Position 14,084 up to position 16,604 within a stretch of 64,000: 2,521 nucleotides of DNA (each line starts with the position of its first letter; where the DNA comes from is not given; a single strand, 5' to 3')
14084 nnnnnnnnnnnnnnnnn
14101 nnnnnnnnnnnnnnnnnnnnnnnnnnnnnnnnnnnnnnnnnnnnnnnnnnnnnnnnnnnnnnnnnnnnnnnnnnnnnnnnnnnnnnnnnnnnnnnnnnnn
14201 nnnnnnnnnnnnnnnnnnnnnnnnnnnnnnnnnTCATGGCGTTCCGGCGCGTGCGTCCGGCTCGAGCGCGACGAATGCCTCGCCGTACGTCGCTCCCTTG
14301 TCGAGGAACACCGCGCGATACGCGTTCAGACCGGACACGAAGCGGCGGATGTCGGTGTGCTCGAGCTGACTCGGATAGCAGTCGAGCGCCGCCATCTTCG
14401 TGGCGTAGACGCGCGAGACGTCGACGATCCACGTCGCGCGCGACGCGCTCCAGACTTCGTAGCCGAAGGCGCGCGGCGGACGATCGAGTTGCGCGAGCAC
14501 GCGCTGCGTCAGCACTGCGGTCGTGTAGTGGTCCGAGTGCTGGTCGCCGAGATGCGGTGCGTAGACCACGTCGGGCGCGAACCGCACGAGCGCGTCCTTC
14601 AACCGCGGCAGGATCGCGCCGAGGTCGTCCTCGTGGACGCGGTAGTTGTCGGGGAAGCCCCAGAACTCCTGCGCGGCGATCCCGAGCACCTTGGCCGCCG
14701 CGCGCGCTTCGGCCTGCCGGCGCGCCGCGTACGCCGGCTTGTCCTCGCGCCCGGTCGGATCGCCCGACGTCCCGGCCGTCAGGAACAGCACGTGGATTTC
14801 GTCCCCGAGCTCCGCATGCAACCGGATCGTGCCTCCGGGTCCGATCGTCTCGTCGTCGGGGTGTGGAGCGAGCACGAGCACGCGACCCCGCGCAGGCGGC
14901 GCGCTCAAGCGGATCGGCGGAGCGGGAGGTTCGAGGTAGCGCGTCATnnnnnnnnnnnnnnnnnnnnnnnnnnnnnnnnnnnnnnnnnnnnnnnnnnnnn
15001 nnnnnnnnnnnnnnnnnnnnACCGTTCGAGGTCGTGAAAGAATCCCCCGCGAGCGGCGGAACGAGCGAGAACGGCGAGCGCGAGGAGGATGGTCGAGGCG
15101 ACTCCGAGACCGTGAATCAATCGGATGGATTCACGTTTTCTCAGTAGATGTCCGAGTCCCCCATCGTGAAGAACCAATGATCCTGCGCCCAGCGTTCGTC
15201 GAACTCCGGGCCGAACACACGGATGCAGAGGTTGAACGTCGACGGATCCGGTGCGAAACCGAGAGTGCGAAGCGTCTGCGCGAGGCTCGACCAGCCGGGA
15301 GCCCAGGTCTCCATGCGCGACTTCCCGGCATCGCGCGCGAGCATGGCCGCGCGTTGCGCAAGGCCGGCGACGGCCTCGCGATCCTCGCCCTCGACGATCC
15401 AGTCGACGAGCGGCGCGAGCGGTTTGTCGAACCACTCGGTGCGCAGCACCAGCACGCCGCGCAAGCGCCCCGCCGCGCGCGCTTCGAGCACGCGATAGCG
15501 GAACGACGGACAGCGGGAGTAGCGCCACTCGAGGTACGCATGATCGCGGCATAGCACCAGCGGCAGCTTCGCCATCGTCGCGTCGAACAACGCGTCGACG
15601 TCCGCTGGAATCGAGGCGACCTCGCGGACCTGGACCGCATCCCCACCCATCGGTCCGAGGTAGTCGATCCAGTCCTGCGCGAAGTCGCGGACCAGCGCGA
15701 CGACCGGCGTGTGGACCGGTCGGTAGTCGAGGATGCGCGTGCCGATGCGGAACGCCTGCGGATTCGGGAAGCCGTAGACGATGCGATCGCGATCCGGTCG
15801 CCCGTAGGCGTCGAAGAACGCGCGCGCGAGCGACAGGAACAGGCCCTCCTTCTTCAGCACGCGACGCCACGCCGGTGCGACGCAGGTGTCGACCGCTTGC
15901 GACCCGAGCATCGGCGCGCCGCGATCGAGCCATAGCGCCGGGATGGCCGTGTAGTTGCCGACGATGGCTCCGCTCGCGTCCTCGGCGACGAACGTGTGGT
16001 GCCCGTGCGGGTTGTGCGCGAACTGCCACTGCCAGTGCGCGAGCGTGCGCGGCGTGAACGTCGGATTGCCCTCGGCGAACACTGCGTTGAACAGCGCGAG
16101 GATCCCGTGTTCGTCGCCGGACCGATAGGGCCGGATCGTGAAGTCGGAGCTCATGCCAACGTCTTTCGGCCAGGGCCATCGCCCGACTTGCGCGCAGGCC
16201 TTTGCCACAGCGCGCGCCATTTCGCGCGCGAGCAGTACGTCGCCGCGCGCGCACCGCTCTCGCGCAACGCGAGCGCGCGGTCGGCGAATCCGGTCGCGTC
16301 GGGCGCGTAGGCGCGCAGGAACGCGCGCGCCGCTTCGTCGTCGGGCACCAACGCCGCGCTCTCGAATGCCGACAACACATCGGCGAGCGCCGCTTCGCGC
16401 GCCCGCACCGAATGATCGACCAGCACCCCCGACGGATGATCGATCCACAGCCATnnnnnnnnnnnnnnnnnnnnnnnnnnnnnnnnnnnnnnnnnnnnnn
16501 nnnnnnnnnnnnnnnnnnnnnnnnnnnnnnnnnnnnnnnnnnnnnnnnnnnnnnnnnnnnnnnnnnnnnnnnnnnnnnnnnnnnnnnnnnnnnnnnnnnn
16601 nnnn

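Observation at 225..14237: Tandem family of GT4 paralogs sharing a conserved Cys4 (C-x13-14-C-x8-10-C-x2-C) insert after an (M)TLHDF motif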

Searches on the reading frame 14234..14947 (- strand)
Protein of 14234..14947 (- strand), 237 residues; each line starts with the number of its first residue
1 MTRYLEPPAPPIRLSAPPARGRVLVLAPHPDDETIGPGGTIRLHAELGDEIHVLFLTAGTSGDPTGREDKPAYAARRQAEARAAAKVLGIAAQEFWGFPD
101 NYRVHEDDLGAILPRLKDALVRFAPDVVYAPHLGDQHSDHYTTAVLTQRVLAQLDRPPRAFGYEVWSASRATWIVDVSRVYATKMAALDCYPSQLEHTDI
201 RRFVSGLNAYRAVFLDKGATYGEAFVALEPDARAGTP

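Call 4: search_protein_families(library=pfam, proteins=[window:14234-14947:-], max_evalue=0.01)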
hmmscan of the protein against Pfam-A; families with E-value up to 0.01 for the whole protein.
window:14234-14947:- (237 aa): 1 family
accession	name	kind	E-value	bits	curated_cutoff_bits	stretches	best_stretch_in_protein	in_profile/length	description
PF02585.22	PIG-L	-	8.6e-29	101.1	28.2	1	24-149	1-127/129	GlcNAc-PI de-N-acetylase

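Call 28: search_protein_families(library=ncbifam, proteins=[window:14234-14947:-], max_evalue=0.001)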
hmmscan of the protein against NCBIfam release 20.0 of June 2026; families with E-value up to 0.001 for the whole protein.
window:14234-14947:- (237 aa): 5 families
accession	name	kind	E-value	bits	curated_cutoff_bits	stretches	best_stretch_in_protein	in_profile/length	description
TIGR04001.1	thiol_BshB1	equivalog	3.9e-23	82.4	182.5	1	23-225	4-218/226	bacillithiol biosynthesis deacetylase BshB1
TIGR04000.1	thiol_BshB2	equivalog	4.9e-13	49.2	195.25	1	23-197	3-187/217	bacillithiol biosynthesis deacetylase BshB2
NF002557.0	PRK02122.1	subfamily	7.8e-08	30.9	384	1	16-60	366-410/653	glucosamine-6-phosphate deaminase-like protein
TIGR03445.1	mycothiol_MshB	equivalog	1.4e-07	31.7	224.35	1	26-188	3-187/284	N-acetyl-1-D-myo-inositol-2-amino-2-deoxy-alpha-D-glucopyranoside deacetylase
TIGR03446.1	mycothiol_Mca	equivalog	4.7e-05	23.1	277.15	1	22-101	2-85/283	mycothiol conjugate amidase Mca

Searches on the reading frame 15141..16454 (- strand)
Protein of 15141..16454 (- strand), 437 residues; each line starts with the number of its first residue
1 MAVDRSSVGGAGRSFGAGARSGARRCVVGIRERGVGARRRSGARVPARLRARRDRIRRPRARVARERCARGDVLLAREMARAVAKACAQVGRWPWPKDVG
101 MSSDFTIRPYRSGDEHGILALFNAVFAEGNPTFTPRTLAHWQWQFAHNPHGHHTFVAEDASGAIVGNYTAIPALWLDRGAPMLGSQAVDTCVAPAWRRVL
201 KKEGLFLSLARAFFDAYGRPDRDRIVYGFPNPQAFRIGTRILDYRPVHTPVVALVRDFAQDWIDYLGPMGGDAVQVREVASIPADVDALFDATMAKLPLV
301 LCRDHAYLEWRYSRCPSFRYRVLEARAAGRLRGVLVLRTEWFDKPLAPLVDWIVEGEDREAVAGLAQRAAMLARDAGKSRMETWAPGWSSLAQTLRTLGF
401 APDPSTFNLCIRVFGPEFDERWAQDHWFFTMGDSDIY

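Call 28: search_protein_families(library=ncbifam, proteins=[window:15141-16454:-], max_evalue=0.001)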
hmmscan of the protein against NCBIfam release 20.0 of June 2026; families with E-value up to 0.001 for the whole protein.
window:15141-16454:- (437 aa): 0 families

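Call 48: search_protein_families(library=pfam, proteins=[window:15141-16454:-], max_evalue=0.001)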
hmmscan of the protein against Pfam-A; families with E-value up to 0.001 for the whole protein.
window:15141-16454:- (437 aa): 1 family
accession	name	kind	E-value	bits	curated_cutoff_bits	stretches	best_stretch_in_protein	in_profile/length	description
PF13527.13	Acetyltransf_9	-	4e-05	24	25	1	106-230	1-113/127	Acetyltransferase (GNAT) domain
